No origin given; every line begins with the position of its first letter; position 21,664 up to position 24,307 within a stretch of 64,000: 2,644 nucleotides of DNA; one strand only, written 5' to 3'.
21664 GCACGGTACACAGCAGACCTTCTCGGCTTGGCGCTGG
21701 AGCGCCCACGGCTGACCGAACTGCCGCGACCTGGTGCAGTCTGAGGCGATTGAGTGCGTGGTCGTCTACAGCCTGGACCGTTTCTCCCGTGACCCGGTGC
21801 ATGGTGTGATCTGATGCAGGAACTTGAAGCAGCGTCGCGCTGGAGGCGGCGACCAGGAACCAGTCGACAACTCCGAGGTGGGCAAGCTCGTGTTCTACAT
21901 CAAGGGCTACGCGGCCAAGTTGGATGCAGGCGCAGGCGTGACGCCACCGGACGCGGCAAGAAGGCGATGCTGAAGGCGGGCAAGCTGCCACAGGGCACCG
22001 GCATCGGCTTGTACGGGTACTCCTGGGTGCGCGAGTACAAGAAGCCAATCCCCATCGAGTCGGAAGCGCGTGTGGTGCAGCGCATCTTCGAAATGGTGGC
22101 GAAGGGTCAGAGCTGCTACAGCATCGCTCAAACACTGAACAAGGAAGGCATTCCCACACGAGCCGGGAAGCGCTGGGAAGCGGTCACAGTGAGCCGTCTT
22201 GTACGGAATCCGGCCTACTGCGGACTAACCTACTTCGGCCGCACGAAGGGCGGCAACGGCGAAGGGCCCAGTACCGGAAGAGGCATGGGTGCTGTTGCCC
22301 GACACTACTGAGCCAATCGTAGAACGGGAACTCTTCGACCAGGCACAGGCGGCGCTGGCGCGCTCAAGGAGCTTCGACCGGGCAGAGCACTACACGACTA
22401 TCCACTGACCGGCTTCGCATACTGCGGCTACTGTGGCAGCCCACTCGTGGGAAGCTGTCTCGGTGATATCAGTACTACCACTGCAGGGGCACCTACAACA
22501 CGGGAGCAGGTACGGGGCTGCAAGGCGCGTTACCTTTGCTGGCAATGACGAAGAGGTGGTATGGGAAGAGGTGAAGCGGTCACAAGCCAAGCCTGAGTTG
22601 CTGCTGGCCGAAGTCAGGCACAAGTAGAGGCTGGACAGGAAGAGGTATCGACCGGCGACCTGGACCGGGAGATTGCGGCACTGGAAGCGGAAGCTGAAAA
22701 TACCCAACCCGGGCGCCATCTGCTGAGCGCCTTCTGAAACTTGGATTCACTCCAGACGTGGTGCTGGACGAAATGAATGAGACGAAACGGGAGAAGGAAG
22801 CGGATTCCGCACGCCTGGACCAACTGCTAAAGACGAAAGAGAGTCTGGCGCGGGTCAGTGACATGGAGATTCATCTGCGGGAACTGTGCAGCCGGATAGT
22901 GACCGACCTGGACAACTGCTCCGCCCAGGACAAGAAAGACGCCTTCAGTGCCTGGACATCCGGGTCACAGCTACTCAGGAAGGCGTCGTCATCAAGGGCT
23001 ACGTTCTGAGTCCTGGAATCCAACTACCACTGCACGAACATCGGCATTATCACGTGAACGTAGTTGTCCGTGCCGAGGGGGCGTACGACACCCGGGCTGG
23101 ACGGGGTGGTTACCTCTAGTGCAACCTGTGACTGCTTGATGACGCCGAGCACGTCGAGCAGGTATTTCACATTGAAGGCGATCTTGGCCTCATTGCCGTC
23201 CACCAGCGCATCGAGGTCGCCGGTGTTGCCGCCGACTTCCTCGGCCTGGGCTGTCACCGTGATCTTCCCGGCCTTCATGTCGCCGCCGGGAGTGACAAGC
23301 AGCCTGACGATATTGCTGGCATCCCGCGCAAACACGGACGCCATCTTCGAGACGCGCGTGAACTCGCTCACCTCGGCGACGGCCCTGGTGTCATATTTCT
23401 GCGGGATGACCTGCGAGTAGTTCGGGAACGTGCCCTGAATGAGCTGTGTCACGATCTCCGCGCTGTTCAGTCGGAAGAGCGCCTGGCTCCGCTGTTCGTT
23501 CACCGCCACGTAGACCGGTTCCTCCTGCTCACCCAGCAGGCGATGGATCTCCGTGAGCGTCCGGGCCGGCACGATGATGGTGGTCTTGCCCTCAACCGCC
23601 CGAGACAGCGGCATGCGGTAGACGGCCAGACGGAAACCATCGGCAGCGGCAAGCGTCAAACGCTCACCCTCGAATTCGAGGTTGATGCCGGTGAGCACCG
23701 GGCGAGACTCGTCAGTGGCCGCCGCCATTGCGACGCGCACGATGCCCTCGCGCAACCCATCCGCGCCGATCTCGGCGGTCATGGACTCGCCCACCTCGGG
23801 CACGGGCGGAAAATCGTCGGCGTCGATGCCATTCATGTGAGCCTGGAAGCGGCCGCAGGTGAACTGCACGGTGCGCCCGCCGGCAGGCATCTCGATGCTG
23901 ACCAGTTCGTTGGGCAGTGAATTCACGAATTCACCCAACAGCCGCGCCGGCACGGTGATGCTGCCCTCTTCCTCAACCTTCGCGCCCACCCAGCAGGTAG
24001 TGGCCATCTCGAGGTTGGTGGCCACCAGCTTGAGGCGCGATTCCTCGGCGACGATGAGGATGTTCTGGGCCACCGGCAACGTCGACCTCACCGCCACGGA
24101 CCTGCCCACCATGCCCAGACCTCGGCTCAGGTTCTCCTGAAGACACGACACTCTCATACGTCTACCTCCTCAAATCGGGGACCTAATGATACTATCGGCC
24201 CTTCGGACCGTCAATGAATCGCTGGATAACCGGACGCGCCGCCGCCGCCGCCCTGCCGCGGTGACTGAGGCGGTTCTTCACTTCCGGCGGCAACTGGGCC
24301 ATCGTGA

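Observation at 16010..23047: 7-kb decaying integrative element inserted into the 3' end of dnaN, bounded by a perfect 31-bp direct repeat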

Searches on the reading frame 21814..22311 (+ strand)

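Call 6: search_protein_families(library=pfam, proteins=[window:21814-22311:+], max_evalue=0.01)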
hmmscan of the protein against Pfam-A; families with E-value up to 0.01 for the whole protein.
window:21814-22311:+ (165 aa): 1 family
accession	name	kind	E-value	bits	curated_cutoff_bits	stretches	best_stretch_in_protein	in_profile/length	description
PF07508.19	Recombinase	-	8.9e-20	71.3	21.1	1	83-145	2-64/102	Recombinase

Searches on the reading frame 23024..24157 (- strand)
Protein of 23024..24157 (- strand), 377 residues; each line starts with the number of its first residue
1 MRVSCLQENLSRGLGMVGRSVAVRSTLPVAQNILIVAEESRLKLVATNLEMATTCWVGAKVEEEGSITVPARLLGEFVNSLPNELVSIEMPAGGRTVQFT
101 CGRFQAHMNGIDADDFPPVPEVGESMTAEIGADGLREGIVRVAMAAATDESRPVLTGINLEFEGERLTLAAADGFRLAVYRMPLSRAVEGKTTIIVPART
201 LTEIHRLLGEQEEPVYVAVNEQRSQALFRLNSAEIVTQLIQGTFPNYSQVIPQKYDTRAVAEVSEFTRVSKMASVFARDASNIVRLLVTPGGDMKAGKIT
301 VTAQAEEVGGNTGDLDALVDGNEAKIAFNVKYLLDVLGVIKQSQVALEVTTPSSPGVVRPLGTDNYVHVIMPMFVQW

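Call 6: search_protein_families(library=pfam, proteins=[window:23024-24157:-], max_evalue=0.01)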
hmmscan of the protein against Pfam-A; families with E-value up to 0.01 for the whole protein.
window:23024-24157:- (377 aa): 3 families
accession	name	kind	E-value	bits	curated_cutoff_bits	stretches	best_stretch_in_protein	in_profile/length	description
PF02767.21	DNA_pol3_beta_2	-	9.8e-30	103.7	27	1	132-246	4-116/116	DNA polymerase III beta subunit, central domain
PF00712.24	DNA_pol3_beta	-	8.8e-28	97.3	24.4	2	1-119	1-119/120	DNA polymerase III beta subunit, N-terminal domain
PF02768.20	DNA_pol3_beta_3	-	1.7e-25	89.6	27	1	249-373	2-120/121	DNA polymerase III beta subunit, C-terminal domain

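Call 36: find_encoding_contigs(protein=window:23024-24157:-, flank=10000, max_places=10)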
Protein window:23024-24157:- (377 aa): 2 contigs read that carry it; 2 places shown.
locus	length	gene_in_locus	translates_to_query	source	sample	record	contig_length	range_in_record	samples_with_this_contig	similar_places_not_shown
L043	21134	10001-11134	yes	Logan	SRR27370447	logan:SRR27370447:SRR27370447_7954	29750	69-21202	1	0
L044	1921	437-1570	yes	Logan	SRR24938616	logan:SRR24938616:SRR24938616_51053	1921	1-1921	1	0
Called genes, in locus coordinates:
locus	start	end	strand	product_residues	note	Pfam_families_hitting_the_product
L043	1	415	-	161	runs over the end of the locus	?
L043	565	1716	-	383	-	PF04295:GD_AH_second, PF20629:GD_AH_C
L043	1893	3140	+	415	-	PF01743:PolyA_pol, PF12627:PolyA_pol_RNAbd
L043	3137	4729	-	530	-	PF08378:NERD, PF00580:UvrD-helicase (faint), PF13245:AAA_19 (weak), PF13538:UvrD_C_2 (weak)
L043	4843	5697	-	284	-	PF00288:GHMP_kinases_N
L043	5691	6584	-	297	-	PF00398:RrnaAD, PF08241:Methyltransf_11 (weak), PF13649:Methyltransf_25 (weak)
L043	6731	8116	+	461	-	PF00890:FAD_binding_2 (weak), PF01134:GIDA (faint), PF01266:DAO (weak), PF01494:FAD_binding_3 (weak), PF03486:HI0933_like (weak), PF07992:Pyr_redox_2 (weak), PF13738:Pyr_redox_3 (weak), PF21688:FAD-depend_C, +1 more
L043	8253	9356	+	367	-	PF01950:FBPase_3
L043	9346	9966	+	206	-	PF01725:Ham1p_like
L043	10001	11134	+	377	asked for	PF00712:DNA_pol3_beta, PF02767:DNA_pol3_beta_2, PF02768:DNA_pol3_beta_3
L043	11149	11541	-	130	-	-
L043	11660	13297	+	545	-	PF01555:N6_N4_Mtase, PF04471:Mrr_cat, PF22722:NA-iREase1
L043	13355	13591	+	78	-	-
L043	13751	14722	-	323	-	-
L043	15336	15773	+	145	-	PF07858:LEH (faint), PF07366:SnoaL, PF12680:SnoaL_2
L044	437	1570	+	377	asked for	PF00712:DNA_pol3_beta, PF02767:DNA_pol3_beta_2, PF02768:DNA_pol3_beta_3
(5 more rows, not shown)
